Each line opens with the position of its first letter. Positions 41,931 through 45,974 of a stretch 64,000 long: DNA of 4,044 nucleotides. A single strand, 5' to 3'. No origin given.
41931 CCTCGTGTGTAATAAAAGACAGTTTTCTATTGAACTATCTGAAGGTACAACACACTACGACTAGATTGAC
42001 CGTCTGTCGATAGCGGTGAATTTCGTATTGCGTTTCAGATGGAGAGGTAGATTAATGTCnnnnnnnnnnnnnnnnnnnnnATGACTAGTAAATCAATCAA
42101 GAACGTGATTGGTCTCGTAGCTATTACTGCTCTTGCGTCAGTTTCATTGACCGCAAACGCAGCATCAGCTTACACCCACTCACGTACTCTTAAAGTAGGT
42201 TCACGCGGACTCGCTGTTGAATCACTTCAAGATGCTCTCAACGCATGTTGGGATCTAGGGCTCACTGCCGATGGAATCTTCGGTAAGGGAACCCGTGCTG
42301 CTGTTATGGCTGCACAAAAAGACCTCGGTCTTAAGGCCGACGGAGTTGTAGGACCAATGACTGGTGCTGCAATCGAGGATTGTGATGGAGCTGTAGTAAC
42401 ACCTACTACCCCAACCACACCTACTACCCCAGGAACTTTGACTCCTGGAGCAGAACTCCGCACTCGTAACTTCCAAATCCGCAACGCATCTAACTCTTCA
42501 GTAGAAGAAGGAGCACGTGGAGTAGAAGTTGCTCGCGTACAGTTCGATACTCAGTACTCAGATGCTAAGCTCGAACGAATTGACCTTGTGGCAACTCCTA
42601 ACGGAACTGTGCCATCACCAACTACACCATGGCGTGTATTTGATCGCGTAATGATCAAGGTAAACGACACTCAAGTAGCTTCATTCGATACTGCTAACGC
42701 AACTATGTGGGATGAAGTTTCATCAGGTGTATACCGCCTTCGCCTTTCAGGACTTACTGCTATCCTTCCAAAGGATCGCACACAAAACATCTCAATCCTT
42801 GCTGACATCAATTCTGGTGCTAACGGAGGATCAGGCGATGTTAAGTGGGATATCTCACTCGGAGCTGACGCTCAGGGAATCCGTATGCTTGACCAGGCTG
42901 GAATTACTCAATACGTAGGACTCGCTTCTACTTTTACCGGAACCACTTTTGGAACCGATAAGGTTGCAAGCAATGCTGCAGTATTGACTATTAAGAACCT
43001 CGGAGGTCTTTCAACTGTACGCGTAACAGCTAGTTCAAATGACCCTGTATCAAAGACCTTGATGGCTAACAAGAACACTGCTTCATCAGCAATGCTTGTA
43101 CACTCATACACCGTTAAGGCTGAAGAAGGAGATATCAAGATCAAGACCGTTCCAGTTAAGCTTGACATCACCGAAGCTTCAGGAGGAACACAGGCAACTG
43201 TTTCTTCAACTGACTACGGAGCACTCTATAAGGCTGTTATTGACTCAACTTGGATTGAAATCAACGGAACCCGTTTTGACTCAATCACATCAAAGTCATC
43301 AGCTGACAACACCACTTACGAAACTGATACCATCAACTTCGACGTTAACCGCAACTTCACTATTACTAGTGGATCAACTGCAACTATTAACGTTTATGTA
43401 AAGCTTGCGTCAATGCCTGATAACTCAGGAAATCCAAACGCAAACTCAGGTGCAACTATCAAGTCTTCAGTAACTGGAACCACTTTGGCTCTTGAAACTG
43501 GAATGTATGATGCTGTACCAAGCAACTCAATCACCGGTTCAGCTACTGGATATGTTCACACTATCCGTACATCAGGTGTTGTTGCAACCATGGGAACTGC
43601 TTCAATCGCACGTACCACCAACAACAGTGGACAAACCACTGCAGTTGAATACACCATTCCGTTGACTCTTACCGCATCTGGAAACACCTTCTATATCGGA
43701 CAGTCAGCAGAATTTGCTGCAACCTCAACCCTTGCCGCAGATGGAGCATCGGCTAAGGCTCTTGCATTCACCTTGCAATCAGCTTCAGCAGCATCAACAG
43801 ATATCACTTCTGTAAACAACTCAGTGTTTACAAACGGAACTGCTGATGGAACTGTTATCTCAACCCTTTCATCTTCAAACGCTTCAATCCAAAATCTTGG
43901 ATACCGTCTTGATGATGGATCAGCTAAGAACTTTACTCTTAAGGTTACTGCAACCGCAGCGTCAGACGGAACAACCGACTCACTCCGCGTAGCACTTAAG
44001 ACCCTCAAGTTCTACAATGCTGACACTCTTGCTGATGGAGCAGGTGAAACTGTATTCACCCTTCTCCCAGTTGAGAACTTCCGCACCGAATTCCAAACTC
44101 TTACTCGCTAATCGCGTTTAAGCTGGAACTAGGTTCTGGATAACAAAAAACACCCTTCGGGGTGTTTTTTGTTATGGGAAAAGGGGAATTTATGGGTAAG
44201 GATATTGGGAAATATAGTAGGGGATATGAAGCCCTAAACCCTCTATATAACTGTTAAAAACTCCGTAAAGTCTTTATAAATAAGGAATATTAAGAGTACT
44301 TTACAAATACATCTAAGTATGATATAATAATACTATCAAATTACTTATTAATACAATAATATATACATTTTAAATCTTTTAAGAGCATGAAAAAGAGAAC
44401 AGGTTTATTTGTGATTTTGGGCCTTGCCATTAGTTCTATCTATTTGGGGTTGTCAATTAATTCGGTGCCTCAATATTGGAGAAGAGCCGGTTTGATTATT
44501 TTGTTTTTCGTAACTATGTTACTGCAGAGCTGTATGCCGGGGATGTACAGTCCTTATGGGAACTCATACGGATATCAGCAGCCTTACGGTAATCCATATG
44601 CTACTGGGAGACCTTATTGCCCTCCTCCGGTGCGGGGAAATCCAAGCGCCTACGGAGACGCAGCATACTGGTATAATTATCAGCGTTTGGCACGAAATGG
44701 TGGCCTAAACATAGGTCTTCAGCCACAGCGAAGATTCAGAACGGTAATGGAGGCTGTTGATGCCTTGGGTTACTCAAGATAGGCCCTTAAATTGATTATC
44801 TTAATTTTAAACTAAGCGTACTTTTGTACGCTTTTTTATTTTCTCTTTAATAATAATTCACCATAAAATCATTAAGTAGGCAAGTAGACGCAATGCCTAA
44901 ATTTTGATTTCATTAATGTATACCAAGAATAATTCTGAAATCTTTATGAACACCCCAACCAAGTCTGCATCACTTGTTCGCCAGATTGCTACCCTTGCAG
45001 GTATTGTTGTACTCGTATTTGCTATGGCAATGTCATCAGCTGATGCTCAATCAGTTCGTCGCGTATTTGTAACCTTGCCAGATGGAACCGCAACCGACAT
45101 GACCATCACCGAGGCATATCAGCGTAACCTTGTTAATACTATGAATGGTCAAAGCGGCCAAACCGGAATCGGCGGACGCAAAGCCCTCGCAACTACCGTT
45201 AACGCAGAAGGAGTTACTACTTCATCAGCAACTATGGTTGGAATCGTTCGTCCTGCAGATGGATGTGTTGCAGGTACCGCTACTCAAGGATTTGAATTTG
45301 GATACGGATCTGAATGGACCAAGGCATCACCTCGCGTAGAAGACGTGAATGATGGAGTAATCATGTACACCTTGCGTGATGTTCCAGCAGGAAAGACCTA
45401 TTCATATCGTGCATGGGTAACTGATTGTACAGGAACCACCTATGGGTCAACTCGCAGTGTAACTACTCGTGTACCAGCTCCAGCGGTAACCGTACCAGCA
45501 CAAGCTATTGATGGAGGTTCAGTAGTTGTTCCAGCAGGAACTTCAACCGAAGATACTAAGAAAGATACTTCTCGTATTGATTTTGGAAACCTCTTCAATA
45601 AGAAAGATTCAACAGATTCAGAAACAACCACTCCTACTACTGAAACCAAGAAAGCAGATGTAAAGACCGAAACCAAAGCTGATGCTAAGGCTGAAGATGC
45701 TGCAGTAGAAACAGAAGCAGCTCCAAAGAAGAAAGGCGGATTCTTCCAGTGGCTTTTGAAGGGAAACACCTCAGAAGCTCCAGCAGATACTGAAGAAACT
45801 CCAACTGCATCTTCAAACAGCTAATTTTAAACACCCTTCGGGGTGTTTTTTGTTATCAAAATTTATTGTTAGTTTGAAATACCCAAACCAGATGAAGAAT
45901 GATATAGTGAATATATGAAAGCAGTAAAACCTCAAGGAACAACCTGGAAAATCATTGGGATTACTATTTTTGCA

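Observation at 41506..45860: Locus of two secreted T/S-rich proteins with highly-expressed codon usage, long 5' leader and duplicated UUCG-loop terminator; candidate major surface / S-layer-like protein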

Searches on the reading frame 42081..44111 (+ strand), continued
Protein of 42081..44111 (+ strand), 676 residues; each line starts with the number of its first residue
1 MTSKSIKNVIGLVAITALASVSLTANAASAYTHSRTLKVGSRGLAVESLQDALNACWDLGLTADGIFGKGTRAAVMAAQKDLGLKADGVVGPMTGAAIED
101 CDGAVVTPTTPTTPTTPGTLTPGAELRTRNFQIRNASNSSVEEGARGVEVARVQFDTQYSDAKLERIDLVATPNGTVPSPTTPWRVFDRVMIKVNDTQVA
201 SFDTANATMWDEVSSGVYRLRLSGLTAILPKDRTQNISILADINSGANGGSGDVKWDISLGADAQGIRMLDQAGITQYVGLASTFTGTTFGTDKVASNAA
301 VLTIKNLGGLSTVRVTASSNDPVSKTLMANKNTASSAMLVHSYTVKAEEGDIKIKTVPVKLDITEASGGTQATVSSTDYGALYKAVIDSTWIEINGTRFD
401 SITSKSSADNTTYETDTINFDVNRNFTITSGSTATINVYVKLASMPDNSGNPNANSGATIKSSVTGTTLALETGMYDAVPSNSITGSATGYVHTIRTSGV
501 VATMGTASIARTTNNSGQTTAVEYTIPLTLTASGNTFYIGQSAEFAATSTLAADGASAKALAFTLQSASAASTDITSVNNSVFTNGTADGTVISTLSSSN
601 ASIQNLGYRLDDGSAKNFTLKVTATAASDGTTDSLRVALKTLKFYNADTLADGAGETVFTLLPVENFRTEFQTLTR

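Call 70: list_cluster_members(proteins=[P0017, P0022, P0028, P0039, P0066, P0016, P0125, P0126, P0123, P0023])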
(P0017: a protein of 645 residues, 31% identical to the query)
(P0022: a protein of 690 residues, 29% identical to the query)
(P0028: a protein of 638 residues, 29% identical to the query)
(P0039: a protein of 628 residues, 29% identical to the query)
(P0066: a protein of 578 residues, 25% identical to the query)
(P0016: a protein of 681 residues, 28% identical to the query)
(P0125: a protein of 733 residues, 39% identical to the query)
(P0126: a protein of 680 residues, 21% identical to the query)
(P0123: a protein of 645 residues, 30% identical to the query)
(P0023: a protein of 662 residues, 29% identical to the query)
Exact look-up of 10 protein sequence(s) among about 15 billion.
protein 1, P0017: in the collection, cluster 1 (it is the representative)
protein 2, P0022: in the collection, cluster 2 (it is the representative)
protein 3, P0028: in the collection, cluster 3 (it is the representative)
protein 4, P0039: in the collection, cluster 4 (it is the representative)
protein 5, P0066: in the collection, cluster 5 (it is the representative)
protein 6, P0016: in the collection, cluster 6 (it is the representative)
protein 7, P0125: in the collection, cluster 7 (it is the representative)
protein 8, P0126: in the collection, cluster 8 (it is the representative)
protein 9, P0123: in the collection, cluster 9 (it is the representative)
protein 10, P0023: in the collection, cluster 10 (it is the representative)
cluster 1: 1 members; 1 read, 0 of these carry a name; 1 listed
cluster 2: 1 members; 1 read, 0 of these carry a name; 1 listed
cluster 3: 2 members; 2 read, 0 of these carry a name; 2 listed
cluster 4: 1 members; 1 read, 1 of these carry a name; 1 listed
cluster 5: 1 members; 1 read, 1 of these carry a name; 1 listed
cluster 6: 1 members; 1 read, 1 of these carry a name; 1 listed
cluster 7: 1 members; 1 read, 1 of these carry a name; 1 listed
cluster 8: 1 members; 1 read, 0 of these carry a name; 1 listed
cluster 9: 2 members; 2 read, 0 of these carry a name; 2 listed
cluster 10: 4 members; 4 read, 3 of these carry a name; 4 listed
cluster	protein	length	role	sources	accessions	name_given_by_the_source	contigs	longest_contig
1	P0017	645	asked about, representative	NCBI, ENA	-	-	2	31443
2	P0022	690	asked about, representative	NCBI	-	-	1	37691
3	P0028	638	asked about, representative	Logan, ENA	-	-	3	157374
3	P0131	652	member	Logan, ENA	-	-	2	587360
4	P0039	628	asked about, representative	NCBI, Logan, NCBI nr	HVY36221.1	MAG TPA: peptidoglycan-binding domain-containing protein [Candidatus Paceibacterota ... | peptidoglycan-binding domain-containing protein [Candidatus Paceibacterota bacterium]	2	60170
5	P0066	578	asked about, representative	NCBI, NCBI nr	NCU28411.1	MAG: hypothetical protein EOM85_01940 [Candidatus Moranbacteria bacterium] | hypothetical protein [Candidatus Moranbacteria bacterium]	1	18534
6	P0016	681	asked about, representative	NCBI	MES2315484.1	MAG: peptidoglycan-binding domain-containing protein [Patescibacteria group bacterium]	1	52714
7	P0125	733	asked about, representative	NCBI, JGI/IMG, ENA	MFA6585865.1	MAG: hypothetical protein WCS86_01765 [Candidatus Paceibacterota bacterium]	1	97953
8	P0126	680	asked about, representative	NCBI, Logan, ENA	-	-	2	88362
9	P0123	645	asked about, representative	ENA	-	-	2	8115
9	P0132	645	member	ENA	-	-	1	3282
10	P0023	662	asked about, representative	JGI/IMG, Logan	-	peptidoglycan hydrolase-like protein with peptidoglycan-binding domain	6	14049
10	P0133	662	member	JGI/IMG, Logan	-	peptidoglycan hydrolase-like protein with peptidoglycan-binding domain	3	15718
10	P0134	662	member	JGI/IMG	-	peptidoglycan hydrolase-like protein with peptidoglycan-binding domain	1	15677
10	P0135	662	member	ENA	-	-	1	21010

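Call 82: search_protein_representatives(alignment_id=A1)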
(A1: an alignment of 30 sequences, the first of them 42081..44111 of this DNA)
Query: 30 sequences, 630 profile positions. Proteins with E-value up to 0.001 (for the whole library): 105762; up to 1e-10: 37232; up to 1e-30: 4053. The best 150 are listed.
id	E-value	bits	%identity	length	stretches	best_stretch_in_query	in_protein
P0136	3.5e-195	666.8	-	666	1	1-629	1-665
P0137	2.1e-186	637.8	-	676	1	11-629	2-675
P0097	8.9e-186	635.7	-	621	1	1-629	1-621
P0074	7.2e-185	632.7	-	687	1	7-629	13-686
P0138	9.3e-178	609.2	-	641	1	1-629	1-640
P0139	1.1e-177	609.0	-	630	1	1-629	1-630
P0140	4.3e-177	607.0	-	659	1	1-604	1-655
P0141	9.6e-176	602.6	-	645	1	14-629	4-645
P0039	7.1e-175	599.7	-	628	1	1-629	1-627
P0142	2.1e-172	591.5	-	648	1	1-629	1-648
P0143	2.4e-171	588.1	-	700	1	2-629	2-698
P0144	9.9e-171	586.0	-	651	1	12-628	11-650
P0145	1.2e-169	582.4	-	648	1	7-629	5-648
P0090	1.5e-169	582.1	-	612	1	1-629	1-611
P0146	2.8e-169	581.2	-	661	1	8-629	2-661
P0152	8.4e-167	573.1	-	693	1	1-629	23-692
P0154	1.2e-163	562.6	-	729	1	9-609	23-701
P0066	2.2e-163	561.8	-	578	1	1-614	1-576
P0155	2.4e-163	561.7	-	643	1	2-629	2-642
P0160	1.4e-162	559.1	-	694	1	1-629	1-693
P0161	1.6e-162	558.9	-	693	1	1-628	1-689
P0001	1.8e-158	545.6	-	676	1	1-629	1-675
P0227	3.0e-142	491.9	-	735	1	1-628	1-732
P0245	4.7e-138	478.1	-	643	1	1-627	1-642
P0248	1.6e-137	476.3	-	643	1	1-629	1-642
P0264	1.3e-135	470.0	-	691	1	2-624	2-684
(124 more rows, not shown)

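Call 101: search_protein_families(library=phrogs, proteins=[window:42081-44111:+], max_evalue=0.01)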
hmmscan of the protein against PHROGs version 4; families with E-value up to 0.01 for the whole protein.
window:42081-44111:+ (676 aa): 7 families
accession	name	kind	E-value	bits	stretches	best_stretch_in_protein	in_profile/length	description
phrog_2649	-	lysis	3.4e-15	57.6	1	27-101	165-238/261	endolysin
phrog_1224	-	head and packaging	1.3e-12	48.7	1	36-100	3-66/438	endolysin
phrog_1493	-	lysis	4.1e-12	47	1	27-121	227-329/394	endolysin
phrog_16428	-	lysis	6.8e-07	29.3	1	48-98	468-518/520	endolysin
phrog_1512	-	lysis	1.2e-06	29.8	1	28-117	169-260/314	endolysin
phrog_23452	-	unknown function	0.0011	20.1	1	33-94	51-117/135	-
phrog_6707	-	lysis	0.0021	17.9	1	31-118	173-263/311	endolysin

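Call 108: list_cluster_members(proteins=[P0155, P0245, P0248, P0152, P0161, P0160, P0264, P0154, P0227, P0136])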
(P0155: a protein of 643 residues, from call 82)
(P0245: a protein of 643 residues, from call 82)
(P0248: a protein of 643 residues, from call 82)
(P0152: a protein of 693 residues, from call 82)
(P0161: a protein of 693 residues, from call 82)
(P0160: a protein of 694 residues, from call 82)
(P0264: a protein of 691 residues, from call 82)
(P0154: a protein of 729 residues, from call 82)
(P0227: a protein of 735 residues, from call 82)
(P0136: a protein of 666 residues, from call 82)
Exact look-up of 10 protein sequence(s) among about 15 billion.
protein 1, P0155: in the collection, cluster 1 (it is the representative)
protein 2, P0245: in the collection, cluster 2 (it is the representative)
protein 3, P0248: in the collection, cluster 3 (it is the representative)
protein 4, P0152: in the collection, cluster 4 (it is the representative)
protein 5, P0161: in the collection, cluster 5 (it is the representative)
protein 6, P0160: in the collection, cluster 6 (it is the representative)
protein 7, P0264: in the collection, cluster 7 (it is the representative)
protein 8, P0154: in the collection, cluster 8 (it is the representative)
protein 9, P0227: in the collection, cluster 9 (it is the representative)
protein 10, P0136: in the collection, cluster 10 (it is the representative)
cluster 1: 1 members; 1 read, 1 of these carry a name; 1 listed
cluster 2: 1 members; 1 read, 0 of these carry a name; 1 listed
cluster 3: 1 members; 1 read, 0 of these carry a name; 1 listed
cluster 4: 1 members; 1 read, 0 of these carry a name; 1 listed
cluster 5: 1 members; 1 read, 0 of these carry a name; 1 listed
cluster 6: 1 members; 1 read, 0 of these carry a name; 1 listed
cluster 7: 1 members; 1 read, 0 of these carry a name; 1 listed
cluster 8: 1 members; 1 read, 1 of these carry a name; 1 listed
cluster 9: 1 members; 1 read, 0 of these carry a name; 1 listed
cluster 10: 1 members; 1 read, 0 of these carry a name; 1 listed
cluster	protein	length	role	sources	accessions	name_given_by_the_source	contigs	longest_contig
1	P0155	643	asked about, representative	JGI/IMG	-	hypothetical protein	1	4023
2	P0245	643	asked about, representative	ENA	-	-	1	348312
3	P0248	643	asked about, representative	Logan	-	-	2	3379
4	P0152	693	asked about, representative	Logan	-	-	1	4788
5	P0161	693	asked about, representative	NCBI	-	-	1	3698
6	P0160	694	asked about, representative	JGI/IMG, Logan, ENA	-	-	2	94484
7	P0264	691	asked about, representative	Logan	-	-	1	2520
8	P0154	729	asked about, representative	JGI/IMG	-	hypothetical protein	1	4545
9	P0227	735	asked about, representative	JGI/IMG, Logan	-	-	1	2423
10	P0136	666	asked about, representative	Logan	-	-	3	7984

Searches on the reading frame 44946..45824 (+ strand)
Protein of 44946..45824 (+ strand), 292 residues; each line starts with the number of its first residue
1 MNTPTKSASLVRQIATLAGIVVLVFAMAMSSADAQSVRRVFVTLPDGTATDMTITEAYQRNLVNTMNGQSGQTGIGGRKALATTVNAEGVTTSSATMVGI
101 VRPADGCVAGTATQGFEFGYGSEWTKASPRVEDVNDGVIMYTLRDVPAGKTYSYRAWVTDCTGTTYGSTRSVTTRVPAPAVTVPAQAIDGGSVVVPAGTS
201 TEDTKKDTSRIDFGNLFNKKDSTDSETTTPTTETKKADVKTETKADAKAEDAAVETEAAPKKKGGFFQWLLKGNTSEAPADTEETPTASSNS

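Call 10: search_protein_families(library=pfam, proteins=[window:44946-45824:+], max_evalue=0.1)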
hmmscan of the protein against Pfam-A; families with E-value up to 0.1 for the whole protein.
window:44946-45824:+ (292 aa): 0 families

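Call 19: find_homologous_proteins(query=window:44946-45824:+)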
Query window:44946-45824:+ (292 aa): 2 proteins with E <= 0.001 among 4973 candidates.
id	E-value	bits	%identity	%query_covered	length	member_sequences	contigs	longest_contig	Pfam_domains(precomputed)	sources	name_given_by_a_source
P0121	2.0e-181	619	100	100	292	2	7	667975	-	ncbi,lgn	ncbi:MAG TPA: hypothetical protein VGE63_00725 [Candidatus Paceibacterota bacterium]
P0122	1.0e-135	469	79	100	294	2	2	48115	-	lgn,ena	-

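Call 20: find_encoding_contigs(protein=P0122, flank=10000, max_places=3)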
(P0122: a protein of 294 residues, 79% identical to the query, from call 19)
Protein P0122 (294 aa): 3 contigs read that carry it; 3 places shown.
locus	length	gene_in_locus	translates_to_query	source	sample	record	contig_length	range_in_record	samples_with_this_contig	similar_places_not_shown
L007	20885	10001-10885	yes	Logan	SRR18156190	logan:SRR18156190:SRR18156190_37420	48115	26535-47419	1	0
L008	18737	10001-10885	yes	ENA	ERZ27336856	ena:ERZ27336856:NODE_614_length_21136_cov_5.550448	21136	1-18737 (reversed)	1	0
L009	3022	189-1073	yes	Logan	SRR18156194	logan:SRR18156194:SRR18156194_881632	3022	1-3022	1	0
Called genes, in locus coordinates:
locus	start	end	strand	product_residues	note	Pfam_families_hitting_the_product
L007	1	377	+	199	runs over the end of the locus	PF08207:EFP_N (weak), PF09285:Elong-fact-P_C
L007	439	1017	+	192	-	-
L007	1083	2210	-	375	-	PF00154:RecA_N, PF06745:ATPase (faint), PF08423:Rad51, PF01637:ATPase_2 (weak), PF21096:RecA_C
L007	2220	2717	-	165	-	-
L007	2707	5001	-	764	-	PF17854:FtsK_alpha, PF01580:FtsK_SpoIIIE, PF09397:FtsK_gamma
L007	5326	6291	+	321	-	-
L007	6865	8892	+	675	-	-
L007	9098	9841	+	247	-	-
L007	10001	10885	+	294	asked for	-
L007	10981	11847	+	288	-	PF01435:Peptidase_M48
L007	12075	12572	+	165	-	PF00466:Ribosomal_L10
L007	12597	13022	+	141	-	PF16320:Ribosomal_L12_N, PF00542:Ribosomal_L12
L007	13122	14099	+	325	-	-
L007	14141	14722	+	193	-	-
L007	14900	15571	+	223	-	PF05552:MS_channel_1st_1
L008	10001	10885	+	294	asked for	-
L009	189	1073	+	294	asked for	-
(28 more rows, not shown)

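Call 101: search_protein_families(library=phrogs, proteins=[window:44946-45824:+], max_evalue=0.01)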
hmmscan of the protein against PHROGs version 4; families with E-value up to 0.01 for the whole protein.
window:44946-45824:+ (292 aa): 0 families

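Call 106: predict_structure(alignment_id=A10)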
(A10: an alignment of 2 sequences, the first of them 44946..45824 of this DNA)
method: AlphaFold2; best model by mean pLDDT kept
length: 292 residues; sequences in the alignment: 2
mean_pLDDT: 47.7   pTM: 0.38
mean pLDDT of the five models: 47.7, 37.8, 36.5, 35.1, 34.2
residues with pLDDT >= 90: 0; 70-90: 44; 50-70: 68; < 50: 180
segments of 3 or more residues with pLDDT < 50: 2-4, 8-13, 17-61, 126-130, 132-134, 178-292
pLDDT, mean of each block of 10 residues (from residue 1): 46 45 37 34 29 41 53 63 59 60 71 74 53 56 64 79 79 58 41 33 36 40 33 32 30 29 39 34 35 35
secondary structure, 60 per line:
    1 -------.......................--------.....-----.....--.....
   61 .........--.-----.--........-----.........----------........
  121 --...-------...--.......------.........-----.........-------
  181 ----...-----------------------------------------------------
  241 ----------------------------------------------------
elements in order: H8-30 E39-43 E49-53 H56-69 E81-88 E94-102 E113-120 E123-125 E133-135 E138-144 E151-159 E165-173
